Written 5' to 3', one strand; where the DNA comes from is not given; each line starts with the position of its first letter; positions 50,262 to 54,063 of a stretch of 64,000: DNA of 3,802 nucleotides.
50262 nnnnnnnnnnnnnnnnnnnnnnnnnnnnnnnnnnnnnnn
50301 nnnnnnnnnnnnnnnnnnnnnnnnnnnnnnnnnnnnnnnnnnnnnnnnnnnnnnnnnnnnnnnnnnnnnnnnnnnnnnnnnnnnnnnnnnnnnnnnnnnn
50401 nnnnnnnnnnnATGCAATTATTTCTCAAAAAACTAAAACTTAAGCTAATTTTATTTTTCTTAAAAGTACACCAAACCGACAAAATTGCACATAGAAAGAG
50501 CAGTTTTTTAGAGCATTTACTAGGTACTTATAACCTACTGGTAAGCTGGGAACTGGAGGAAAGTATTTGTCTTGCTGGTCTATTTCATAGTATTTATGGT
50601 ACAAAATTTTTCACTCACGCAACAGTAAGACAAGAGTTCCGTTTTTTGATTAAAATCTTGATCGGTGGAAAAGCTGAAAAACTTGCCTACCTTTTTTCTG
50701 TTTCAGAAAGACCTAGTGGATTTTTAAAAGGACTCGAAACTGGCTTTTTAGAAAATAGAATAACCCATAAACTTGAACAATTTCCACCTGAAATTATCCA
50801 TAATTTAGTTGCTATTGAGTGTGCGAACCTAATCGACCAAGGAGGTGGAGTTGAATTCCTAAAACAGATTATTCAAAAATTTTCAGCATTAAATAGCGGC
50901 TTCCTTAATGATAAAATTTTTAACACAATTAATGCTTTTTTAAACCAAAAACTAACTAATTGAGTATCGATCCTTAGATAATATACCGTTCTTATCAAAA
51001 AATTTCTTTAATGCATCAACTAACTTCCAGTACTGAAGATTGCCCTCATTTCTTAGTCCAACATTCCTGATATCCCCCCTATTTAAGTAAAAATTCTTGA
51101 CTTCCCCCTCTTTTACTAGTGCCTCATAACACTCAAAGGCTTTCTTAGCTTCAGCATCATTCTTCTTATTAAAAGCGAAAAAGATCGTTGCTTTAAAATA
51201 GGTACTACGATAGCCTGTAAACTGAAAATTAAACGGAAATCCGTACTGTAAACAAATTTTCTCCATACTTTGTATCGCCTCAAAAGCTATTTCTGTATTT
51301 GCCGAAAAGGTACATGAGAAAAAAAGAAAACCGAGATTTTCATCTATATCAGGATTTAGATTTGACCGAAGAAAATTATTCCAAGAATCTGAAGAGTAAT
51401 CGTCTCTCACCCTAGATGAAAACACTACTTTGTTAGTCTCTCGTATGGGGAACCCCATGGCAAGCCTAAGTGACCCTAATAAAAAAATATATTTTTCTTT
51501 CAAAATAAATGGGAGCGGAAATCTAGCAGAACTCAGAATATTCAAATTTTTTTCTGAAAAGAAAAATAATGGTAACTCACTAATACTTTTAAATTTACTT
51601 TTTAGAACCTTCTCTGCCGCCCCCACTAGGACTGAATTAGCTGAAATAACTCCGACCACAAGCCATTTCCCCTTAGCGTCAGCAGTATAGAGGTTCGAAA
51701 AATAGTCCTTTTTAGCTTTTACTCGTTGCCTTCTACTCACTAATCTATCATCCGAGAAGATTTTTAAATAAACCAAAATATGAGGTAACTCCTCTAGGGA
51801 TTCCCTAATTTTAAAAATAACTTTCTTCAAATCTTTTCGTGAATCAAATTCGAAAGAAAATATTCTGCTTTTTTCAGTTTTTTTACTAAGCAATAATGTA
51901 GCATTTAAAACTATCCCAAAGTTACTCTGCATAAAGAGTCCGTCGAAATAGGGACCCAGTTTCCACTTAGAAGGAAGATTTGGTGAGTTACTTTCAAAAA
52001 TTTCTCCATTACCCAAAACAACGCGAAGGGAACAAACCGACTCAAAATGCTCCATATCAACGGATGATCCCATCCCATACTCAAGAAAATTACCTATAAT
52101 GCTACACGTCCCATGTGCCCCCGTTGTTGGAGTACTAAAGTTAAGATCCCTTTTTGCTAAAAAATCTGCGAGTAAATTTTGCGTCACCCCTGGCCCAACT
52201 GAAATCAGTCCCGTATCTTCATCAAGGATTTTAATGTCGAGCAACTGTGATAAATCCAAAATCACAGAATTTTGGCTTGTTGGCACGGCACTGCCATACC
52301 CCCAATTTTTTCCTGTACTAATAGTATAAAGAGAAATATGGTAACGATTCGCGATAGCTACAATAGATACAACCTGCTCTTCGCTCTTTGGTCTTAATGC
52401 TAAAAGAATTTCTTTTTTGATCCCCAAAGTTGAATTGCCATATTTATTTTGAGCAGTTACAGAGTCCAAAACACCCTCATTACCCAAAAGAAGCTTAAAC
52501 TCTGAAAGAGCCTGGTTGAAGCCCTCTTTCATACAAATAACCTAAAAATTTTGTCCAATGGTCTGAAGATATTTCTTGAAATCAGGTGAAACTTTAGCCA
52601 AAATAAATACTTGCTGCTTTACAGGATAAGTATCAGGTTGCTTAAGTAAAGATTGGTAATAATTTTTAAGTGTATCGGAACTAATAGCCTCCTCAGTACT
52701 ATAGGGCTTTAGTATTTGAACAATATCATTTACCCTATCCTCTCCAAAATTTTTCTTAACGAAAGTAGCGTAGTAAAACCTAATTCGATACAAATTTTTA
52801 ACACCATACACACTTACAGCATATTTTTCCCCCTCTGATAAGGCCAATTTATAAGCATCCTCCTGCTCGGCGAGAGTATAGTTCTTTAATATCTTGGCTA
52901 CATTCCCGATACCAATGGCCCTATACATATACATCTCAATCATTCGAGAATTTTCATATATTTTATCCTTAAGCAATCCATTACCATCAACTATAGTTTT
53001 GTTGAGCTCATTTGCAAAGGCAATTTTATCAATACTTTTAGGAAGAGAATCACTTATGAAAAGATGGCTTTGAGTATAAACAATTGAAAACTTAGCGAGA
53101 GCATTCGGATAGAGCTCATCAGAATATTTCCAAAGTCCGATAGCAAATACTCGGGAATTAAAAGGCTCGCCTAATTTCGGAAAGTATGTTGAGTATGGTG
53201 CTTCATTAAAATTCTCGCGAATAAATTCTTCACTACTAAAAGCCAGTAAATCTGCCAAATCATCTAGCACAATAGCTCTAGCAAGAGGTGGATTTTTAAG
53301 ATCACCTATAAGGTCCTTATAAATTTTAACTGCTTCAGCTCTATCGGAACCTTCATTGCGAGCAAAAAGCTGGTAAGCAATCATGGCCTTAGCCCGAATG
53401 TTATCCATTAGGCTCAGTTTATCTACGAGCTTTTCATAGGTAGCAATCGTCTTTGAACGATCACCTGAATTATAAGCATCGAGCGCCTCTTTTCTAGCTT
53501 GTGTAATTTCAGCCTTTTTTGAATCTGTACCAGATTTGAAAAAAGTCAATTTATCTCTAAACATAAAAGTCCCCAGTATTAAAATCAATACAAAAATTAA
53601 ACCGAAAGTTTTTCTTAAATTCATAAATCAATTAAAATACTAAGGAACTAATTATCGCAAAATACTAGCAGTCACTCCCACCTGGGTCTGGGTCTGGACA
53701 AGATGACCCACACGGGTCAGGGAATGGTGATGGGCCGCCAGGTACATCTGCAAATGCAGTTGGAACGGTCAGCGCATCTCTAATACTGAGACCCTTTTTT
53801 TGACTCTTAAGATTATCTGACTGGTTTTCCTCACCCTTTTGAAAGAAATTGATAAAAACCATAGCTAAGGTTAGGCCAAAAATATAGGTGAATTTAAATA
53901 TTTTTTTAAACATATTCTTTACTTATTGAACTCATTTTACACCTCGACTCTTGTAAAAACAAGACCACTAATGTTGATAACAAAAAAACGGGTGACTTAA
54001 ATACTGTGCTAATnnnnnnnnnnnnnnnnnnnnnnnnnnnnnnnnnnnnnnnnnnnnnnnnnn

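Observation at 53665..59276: YcaO-centred RiPP-like biosynthetic cluster with a Pro/Asp/Cys-rich precursor, SagB dehydrogenase, two paralogous oxygenase-like genes, SDR and rhodanese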

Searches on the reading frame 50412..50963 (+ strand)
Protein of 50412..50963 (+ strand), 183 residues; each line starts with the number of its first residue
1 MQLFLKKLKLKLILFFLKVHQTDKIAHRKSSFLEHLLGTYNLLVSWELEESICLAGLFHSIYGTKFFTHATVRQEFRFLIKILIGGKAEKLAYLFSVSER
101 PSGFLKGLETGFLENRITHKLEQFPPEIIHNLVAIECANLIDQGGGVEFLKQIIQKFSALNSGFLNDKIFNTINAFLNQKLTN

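Call 3: search_protein_families(library=pfam, proteins=[window:50412-50963:+], max_evalue=0.01)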
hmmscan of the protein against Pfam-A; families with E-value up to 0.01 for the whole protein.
window:50412-50963:+ (183 aa): 1 family
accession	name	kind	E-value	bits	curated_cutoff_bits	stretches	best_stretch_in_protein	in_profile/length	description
PF20680.3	DUF6817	-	7.2e-22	77.8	25.2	1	17-100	2-85/85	Domain of unknown function (DUF6817)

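Call 4: search_protein_families(library=ncbifam, proteins=[window:50412-50963:+], max_evalue=0.01)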
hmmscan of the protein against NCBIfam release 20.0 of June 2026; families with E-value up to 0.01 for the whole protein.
window:50412-50963:+ (183 aa): 0 families

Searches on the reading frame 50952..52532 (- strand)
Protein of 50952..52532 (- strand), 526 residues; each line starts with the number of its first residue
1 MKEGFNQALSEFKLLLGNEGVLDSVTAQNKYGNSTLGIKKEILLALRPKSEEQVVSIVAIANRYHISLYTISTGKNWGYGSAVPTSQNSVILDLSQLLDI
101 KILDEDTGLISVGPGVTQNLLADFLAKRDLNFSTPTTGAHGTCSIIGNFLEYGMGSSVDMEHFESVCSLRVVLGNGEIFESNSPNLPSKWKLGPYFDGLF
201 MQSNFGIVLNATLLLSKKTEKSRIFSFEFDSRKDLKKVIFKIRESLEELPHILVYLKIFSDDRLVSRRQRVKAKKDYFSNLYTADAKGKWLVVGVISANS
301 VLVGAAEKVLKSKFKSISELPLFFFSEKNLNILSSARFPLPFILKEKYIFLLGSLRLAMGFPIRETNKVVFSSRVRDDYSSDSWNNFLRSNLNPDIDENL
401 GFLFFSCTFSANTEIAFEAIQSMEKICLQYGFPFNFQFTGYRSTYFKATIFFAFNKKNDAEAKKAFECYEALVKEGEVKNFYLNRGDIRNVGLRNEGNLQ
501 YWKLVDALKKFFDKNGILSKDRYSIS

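Call 3: search_protein_families(library=pfam, proteins=[window:50952-52532:-], max_evalue=0.01)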
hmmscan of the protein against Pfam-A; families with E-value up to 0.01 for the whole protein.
window:50952-52532:- (526 aa): 1 family
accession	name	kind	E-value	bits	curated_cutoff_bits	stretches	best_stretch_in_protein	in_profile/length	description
PF01565.28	FAD_binding_4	-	1.4e-22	80.3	26.4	1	45-180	4-137/139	FAD binding domain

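Call 4: search_protein_families(library=ncbifam, proteins=[window:50952-52532:-], max_evalue=0.01)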
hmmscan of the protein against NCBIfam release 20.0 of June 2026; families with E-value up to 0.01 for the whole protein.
window:50952-52532:- (526 aa): 3 families
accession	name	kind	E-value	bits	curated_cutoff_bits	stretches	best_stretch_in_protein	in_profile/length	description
TIGR00387.1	glcD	equivalog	3.1e-13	49.3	567.9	1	48-243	4-198/413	glycolate oxidase subunit GlcD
NF008408.0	PRK11230.1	equivalog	2.9e-06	26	897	1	41-235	55-247/499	glycolate oxidase subunit GlcD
TIGR01678.1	FAD_lactone_ox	subfamily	0.00059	18.9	396.8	1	46-183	19-151/438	sugar 1,4-lactone oxidase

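Call 78: search_solved_structures(query=window:50952-52532:-, max_evalue=0.001)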
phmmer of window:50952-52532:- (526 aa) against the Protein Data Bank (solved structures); distinct sequences matched with E-value up to 0.001: 37.
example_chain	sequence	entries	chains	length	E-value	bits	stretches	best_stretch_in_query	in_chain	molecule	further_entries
8s7r_A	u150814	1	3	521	7.3e-35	123.5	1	3-243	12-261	Oxidoreductase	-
8s7t_A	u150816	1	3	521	8e-35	123.4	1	3-243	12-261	Oxidoreductase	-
8s7s_A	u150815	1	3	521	1.1e-34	122.9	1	3-243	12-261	Oxidoreductase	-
1wve_A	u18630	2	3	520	1.4e-34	122.5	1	4-244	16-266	4-cresol dehydrogenase [hydroxylating] flavoprotein subunit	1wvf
1dii_A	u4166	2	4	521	1.5e-34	122.5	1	4-244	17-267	P-CRESOL METHYLHYDROXYLASE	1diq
8s7p_A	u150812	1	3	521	1.6e-34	122.4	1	3-243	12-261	Oxidoreductase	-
8s7w_A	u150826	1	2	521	1.6e-34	122.4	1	3-243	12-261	Oxidoreductase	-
8s7q_A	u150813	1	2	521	1.9e-34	122.2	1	3-243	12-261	Oxidoreductase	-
8s7n_A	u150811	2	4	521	1.9e-34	122.2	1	3-243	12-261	Oxidoreductase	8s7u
9ffk_A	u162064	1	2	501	6.8e-34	120.3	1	45-243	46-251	FAD-binding oxidoreductase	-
9fge_A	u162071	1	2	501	2.4e-33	118.5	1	45-243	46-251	FAD-binding oxidoreductase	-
8bap_A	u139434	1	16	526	9.4e-31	110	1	3-269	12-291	Probable vanillyl-alcohol oxidase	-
7ywu_A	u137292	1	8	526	9.7e-31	109.9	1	3-269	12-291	Probable vanillyl-alcohol oxidase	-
7ywv_A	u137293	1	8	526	1e-30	109.8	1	3-269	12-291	Probable vanillyl-alcohol oxidase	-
8bam_A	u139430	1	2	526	1e-30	109.8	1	3-269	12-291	Probable vanillyl-alcohol oxidase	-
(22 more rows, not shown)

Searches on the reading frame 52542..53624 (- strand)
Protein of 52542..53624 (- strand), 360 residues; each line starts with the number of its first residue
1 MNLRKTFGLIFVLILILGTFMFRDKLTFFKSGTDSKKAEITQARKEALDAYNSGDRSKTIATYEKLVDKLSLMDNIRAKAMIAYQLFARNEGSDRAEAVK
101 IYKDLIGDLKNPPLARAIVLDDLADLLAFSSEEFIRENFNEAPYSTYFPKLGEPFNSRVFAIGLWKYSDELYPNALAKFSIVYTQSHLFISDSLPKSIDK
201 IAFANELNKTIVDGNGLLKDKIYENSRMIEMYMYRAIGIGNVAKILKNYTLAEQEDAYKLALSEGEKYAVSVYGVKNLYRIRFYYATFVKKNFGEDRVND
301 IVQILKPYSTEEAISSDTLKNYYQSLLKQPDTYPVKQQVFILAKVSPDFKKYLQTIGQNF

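Call 3: search_protein_families(library=pfam, proteins=[window:52542-53624:-], max_evalue=0.01)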
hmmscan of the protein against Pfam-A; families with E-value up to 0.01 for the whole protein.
window:52542-53624:- (360 aa): 0 families

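Call 4: search_protein_families(library=ncbifam, proteins=[window:52542-53624:-], max_evalue=0.01)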
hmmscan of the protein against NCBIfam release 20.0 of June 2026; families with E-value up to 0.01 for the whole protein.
window:52542-53624:- (360 aa): 0 families

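Call 40: find_homologous_proteins(query=window:52542-53624:-, max_evalue=0.001)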
Query window:52542-53624:- (360 aa): 1 proteins with E <= 0.001 among 3628 candidates.
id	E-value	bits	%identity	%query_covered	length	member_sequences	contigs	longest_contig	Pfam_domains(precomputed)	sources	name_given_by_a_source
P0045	2.8e-217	739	100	94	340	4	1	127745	-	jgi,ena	jgi:hypothetical protein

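Call 46: find_homologous_proteins(query=A3, max_evalue=0.00001)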
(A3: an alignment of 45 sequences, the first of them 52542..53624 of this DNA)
Query A3 (45 sequences) (360 aa, profile of the alignment): 41 proteins with E <= 0.00001 among 8000 candidates.
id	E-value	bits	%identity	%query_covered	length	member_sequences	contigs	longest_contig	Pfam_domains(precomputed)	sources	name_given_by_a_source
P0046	1.3e-80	290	-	-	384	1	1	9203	-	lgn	-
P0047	1.9e-74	270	-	-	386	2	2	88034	-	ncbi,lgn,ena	-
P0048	5.5e-74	268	-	-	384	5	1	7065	-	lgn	-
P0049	1.7e-73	266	-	-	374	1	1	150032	-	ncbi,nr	ncbi:hypothetical protein HYV30_01640 [Candidatus Kaiserbacteria bacterium]|nr:hypothetical protein 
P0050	6.3e-73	265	-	-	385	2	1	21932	-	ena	-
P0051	7.5e-71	258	34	18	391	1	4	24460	-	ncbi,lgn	-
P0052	4.8e-70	255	41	6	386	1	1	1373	-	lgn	-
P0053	7.4e-70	254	22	17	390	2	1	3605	-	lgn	-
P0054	1.4e-69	253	-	-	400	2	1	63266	-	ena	-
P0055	2.2e-69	253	-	-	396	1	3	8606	-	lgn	-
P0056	2.5e-68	249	-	-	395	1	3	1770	-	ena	-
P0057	8.8e-68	248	43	6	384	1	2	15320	-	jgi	jgi:hypothetical protein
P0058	2.0e-67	246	50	6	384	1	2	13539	-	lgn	-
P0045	3.0e-66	243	100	94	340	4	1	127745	-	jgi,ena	jgi:hypothetical protein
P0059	1.2e-65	241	-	-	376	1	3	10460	-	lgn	-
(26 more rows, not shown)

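Call 55: predict_structure(alignment_id=A4)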
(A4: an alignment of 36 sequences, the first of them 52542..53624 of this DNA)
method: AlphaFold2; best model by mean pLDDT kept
length: 360 residues; sequences in the alignment: 36
mean_pLDDT: 62.3   pTM: 0.39
mean pLDDT of the five models: 62.3, 61.4, 60.8, 59.2, 58.7
residues with pLDDT >= 90: 20; 70-90: 141; 50-70: 85; < 50: 114
segments of 3 or more residues with pLDDT < 50: 140-197, 216-230, 241-260, 264-277
pLDDT, mean of each block of 10 residues (from residue 1): 89 95 75 74 82 82 76 72 76 81 74 55 53 52 35 38 37 36 31 48 55 48 42 51 42 42 46 43 71 78 80 70 74 75 88 76
secondary structure, 60 per line:
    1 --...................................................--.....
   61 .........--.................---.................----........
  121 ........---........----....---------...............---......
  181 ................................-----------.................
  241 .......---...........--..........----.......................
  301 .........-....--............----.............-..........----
elements in order: H3-53 H56-69 H72-88 H92-108 H113-128 H132-139 H144-147 H157-171 H175-212 H224-247 H251-261 H264-273 H278-309 H311-314 H317-328 H333-345 H347-356

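Call 56: find_encoding_contigs(protein=P0045, flank=10000, max_places=2)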
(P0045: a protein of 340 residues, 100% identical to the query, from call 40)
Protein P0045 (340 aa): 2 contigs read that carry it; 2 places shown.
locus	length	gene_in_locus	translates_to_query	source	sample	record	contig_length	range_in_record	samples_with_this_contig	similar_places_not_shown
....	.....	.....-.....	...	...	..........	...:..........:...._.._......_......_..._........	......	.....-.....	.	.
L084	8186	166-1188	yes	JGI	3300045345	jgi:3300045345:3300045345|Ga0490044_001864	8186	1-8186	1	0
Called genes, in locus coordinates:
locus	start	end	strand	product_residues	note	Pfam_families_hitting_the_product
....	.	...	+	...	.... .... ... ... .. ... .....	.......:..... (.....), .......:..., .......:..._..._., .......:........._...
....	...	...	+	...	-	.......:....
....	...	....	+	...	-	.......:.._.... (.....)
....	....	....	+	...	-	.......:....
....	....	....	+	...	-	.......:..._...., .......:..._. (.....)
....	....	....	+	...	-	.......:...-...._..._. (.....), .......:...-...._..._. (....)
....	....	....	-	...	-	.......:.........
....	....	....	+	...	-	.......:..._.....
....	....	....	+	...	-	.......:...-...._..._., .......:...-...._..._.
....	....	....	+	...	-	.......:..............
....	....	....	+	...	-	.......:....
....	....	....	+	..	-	-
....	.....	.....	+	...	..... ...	-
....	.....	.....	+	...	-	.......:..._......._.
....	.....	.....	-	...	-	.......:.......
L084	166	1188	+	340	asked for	-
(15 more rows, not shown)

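Call 68: fold_search(model_id=the predicted structure, library=pdb)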
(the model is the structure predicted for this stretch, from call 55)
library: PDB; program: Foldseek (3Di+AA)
matches with E <= 10: 375; with E <= 0.001: 0
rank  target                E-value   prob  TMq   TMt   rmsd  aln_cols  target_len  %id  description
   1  1w3b_A                4.1e-02  0.63  0.19  0.18  17.9       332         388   18  The superhelical TPR domain of O-linked GlcNAc transferase reveals structural similarities to importin alpha. (released 2004-09-09)
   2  5h7c_C                1.2e-01  0.60  0.23  0.21  23.1       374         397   14  Crystal structure of a repeat protein with two Protein A-DHR14 repeat modules (released 2017-06-28)
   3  5a7d_C                1.9e-01  0.77  0.28  0.28  15.8       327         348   13  Tetrameric assembly of LGN with Inscuteable (released 2016-08-03)
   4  3ieg_A                2.1e-01  0.57  0.19  0.19  18.0       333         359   12  Crystal Structure of P58(IPK) TPR Domain at 2.5 A (released 2010-03-31)
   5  4a1s_A                2.6e-01  0.60  0.27  0.27  15.9       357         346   12  Crystallographic structure of the Pins:Insc complex (released 2012-03-28)
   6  5a7d_D                2.6e-01  0.57  0.25  0.26  16.1       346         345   12  Tetrameric assembly of LGN with Inscuteable (released 2016-08-03)
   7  8v3b_a                2.6e-01  0.38  0.23  0.21  16.6       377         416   14  Computational Designed Nanocage O43_129_+4 (released 2024-03-13)
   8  5h7c_A                2.9e-01  0.28  0.18  0.17  24.4       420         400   14  Crystal structure of a repeat protein with two Protein A-DHR14 repeat modules (released 2017-06-28)
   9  7ep7_A                3.1e-01  0.69  0.30  0.32  14.7       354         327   12  The complex structure of Gpsm2 and Whirlin (released 2022-05-04)
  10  9dze_K                3.1e-01  0.38  0.21  0.23  18.9       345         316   14  Computationally Designed Bifaceted Protein Nanomaterial pD5-14 (released 2024-10-30)
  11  2y4t_A                3.1e-01  0.25  0.15  0.14  18.7       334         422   15  Crystal structure of the human co-chaperone P58(IPK) (released 2011-08-10)
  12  5a7d_G                3.2e-01  0.57  0.26  0.27  15.9       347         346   12  Tetrameric assembly of LGN with Inscuteable (released 2016-08-03)
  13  4g2v_A                3.2e-01  0.38  0.21  0.23  15.1       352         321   14  Structure complex of LGN binding with FRMPD1 (released 2013-01-23)
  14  6ttu_C                3.7e-01  0.16  0.16  0.10  26.2       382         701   12  Ubiquitin Ligation to substrate by a cullin-RING E3 ligase at 3.7A resolution: NEDD8-CUL1-RBX1 N98R-SKP1-monomeric b-T (released 2020-02-12)
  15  6swu_B                3.9e-01  0.60  0.29  0.33  12.4       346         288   12  Crystal structure of the TPR domain of KLC1 in complex with an engineered high-affinity cargo peptide. (released 2020-09-30)
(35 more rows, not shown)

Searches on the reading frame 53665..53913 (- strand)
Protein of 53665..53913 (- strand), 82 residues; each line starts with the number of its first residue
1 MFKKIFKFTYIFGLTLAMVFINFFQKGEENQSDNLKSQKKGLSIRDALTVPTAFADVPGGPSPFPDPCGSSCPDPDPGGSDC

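Call 3: search_protein_families(library=pfam, proteins=[window:53665-53913:-], max_evalue=0.01)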
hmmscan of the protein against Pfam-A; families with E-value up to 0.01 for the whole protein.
window:53665-53913:- (82 aa): 0 families

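Call 4: search_protein_families(library=ncbifam, proteins=[window:53665-53913:-], max_evalue=0.01)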
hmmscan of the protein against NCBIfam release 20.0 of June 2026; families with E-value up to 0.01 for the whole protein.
window:53665-53913:- (82 aa): 0 families
